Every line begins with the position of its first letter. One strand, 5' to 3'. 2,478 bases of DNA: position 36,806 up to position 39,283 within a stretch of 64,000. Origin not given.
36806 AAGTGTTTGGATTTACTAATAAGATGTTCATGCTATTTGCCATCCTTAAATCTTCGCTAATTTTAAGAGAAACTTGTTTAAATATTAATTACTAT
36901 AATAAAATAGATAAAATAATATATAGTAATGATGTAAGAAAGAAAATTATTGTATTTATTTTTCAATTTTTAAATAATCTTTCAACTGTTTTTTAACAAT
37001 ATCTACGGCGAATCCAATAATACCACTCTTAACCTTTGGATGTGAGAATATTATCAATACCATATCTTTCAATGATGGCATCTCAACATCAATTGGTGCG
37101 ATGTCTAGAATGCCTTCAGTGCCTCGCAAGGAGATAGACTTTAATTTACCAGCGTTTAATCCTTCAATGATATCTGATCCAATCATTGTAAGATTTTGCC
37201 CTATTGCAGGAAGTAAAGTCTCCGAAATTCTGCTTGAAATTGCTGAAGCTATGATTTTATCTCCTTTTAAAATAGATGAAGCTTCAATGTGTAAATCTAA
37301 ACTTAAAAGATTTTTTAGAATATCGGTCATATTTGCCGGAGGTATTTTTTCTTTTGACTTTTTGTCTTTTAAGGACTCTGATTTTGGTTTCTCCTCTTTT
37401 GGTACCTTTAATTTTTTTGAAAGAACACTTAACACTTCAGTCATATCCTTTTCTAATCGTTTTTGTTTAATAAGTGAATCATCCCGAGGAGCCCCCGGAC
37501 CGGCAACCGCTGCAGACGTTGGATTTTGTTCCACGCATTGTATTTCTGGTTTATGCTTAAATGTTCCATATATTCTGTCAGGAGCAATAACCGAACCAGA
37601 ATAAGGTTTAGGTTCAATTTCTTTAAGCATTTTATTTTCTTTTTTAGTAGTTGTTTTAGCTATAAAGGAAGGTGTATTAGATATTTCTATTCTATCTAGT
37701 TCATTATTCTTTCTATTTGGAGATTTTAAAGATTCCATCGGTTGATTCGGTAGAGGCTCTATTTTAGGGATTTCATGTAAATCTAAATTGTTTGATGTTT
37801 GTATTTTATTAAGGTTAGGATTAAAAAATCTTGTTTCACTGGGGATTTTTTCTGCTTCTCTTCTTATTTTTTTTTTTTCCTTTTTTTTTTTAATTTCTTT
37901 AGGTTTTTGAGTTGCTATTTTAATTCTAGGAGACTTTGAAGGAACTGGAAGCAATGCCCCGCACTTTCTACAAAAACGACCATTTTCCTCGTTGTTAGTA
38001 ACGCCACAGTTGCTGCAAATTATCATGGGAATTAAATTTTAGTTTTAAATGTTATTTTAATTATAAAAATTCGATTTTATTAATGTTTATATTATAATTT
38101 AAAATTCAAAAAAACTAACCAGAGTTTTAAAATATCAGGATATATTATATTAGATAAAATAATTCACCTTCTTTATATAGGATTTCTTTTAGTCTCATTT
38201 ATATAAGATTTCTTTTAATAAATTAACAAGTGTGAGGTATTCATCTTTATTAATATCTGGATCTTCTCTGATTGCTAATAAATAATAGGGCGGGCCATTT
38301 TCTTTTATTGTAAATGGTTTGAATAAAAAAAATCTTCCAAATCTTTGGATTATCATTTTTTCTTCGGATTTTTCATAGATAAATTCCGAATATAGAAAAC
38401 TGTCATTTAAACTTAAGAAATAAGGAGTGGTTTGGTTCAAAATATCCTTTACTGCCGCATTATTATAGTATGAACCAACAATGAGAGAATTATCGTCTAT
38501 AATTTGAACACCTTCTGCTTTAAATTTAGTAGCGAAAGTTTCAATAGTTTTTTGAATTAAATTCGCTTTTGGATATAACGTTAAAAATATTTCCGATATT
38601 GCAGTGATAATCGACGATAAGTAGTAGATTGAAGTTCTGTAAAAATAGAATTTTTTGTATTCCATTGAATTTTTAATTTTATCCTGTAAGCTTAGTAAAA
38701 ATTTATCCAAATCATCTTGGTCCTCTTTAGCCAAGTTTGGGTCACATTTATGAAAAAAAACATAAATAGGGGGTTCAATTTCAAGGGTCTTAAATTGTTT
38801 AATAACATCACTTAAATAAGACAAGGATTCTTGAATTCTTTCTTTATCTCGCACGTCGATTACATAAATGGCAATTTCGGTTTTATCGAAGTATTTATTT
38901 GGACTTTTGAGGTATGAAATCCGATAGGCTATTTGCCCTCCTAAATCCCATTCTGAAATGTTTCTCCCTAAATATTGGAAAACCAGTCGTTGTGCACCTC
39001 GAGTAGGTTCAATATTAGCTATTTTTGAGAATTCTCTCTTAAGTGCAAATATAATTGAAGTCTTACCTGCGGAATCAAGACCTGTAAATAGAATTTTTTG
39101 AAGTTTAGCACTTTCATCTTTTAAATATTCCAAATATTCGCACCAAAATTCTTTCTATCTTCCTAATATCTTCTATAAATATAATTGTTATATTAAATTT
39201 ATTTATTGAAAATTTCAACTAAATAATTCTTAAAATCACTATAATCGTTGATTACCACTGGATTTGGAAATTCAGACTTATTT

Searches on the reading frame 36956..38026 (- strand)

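Call 35: search_protein_families(library=pfam, proteins=[window:36956-38026:-], max_evalue=0.0001)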
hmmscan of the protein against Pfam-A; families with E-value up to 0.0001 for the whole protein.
window:36956-38026:- (356 aa): 0 families

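Call 72: search_protein_families(library=pfam, proteins=[window:36956-38026:-], max_evalue=0.1)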
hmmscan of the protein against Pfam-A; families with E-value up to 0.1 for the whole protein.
window:36956-38026:- (356 aa): 5 families
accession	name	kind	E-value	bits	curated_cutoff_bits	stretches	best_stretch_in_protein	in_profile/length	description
PF13240.11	Zn_Ribbon_1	-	0.0014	18.8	25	1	4-24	2-21/23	zinc-ribbon domain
PF13248.11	Zn_ribbon_3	-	0.0062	16.4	27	1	1-25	2-25/26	zinc-ribbon domain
PF24463.1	DUF7577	-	0.0063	16.6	28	1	4-24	5-24/27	Domain of unknown function (DUF7577)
PF12773.13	DZR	-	0.013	16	27.3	1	4-24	1-20/45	Double zinc ribbon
PF08271.17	Zn_Ribbon_TF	-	0.03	14.3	29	1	3-27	2-30/43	TFIIB zinc-binding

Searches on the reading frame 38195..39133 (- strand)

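Call 35: search_protein_families(library=pfam, proteins=[window:38195-39133:-], max_evalue=0.0001)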
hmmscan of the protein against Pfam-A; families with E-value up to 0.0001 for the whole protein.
window:38195-39133:- (312 aa): 4 families
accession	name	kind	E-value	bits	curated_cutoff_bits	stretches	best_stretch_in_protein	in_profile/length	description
PF04670.18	Gtr1_RagA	-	1.4e-24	87.3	22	1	13-229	1-219/232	Gtr1/RagA G protein conserved region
PF00025.27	Arf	-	8e-21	74.7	22.3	1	9-140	12-135/174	ADP-ribosylation factor family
PF08477.19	Roc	-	4.3e-05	24.2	27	1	13-131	1-119/119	Ras of Complex, Roc, domain of DAPkinase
PF01926.29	MMR_HSR1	-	9.4e-05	22.9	21.9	0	13-113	1-102/113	50S ribosome-binding GTPase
